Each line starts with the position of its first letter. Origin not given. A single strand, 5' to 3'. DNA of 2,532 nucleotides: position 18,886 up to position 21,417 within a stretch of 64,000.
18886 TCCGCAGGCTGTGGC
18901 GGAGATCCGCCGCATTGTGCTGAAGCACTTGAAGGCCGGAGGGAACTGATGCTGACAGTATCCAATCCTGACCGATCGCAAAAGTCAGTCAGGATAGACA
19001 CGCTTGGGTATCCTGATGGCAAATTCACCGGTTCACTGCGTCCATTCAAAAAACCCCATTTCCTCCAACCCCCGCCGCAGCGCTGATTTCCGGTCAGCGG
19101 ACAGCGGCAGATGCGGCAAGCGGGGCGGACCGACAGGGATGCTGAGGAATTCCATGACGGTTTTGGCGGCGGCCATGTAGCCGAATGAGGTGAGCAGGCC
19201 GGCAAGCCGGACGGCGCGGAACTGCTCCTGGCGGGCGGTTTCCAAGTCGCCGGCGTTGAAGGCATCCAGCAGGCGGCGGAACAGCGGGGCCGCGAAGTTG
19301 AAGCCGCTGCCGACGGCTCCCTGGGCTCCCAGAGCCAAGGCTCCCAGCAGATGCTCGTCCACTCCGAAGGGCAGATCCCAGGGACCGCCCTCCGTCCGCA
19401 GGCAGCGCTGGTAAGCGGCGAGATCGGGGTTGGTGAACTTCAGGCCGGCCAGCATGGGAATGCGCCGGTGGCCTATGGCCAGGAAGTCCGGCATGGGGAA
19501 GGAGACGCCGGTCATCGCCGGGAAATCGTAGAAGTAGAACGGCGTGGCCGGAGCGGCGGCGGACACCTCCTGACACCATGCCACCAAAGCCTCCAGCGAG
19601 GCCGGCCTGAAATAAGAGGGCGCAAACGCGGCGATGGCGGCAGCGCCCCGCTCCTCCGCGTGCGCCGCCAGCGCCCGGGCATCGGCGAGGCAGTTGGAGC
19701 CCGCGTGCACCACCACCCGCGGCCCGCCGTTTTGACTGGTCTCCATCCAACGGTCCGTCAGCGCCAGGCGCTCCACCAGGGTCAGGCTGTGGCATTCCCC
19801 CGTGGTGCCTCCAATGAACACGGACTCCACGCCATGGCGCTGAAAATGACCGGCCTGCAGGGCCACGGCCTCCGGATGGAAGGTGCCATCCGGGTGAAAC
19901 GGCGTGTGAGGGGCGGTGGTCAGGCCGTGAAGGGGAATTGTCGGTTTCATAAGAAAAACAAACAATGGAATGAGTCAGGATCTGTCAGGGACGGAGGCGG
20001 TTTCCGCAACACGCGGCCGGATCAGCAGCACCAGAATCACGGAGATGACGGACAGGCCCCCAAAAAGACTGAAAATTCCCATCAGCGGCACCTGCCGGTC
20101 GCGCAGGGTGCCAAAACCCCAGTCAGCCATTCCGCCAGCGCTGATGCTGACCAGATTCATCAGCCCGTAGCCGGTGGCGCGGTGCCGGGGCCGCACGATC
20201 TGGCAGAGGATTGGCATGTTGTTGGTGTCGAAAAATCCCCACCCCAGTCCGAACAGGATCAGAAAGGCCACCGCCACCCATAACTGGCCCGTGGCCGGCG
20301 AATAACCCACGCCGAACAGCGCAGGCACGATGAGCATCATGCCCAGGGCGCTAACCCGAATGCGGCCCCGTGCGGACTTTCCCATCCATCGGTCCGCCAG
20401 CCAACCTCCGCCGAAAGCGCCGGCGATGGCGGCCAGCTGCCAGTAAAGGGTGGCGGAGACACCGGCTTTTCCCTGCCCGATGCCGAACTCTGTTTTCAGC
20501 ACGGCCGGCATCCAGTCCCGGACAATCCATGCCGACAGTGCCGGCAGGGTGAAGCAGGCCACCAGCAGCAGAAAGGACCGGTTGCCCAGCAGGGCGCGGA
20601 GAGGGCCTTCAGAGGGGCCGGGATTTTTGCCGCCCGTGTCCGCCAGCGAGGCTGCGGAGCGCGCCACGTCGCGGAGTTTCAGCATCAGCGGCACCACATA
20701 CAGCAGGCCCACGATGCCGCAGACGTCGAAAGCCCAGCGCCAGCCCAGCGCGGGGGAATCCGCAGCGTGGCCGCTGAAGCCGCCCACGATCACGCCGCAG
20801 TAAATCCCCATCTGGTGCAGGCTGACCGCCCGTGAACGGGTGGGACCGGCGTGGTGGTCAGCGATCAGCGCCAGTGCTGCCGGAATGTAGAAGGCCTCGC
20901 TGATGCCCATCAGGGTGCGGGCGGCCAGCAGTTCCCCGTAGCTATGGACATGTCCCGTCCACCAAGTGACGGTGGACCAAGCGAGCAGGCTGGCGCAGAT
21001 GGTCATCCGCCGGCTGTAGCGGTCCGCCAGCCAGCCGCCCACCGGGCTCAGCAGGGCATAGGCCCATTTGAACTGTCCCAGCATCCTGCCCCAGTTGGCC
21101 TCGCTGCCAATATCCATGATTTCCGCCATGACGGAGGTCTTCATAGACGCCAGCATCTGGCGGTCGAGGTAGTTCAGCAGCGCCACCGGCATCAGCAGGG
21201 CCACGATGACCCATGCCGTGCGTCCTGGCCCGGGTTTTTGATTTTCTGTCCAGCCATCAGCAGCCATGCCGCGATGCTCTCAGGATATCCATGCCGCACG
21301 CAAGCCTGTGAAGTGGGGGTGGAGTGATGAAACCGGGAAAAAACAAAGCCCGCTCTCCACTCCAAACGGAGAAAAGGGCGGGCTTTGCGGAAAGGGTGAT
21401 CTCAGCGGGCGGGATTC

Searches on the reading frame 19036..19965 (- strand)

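Call 40: search_protein_families(library=pfam, proteins=[window:19036-19965:-], max_evalue=0.001)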
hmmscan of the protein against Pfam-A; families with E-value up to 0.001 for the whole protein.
window:19036-19965:- (310 aa): 1 family
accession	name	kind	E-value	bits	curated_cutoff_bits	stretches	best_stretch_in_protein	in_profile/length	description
PF00701.28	DHDPS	-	3.6e-41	141.3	22.1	1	12-301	2-287/289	Dihydrodipicolinate synthetase family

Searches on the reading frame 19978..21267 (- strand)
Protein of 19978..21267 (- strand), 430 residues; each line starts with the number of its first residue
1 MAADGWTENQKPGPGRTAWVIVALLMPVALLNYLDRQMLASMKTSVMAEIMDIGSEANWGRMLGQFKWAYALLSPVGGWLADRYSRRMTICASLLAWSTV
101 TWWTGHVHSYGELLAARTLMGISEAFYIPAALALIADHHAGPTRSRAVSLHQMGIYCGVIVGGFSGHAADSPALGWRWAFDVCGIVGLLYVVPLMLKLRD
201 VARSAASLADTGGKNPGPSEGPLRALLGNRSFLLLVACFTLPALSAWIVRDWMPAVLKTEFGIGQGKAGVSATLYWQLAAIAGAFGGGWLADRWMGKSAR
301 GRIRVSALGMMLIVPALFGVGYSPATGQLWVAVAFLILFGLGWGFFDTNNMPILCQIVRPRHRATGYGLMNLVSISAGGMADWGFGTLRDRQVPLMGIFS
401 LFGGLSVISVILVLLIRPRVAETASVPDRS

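Call 40: search_protein_families(library=pfam, proteins=[window:19978-21267:-], max_evalue=0.001)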
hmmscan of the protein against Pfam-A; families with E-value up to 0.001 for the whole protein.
window:19978-21267:- (430 aa): 3 families
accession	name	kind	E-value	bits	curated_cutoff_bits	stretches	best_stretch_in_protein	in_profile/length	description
PF07690.21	MFS_1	-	1.4e-45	156.2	33.4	1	26-379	2-343/347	Major Facilitator Superfamily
PF00083.30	Sugar_tr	-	2.2e-06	27.3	22.3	1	48-194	43-188/452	Sugar (and other) transporter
PF03137.26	OATP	-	0.00064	18.6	25.8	0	223-307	286-369/545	Organic Anion Transporter Polypeptide (OATP) family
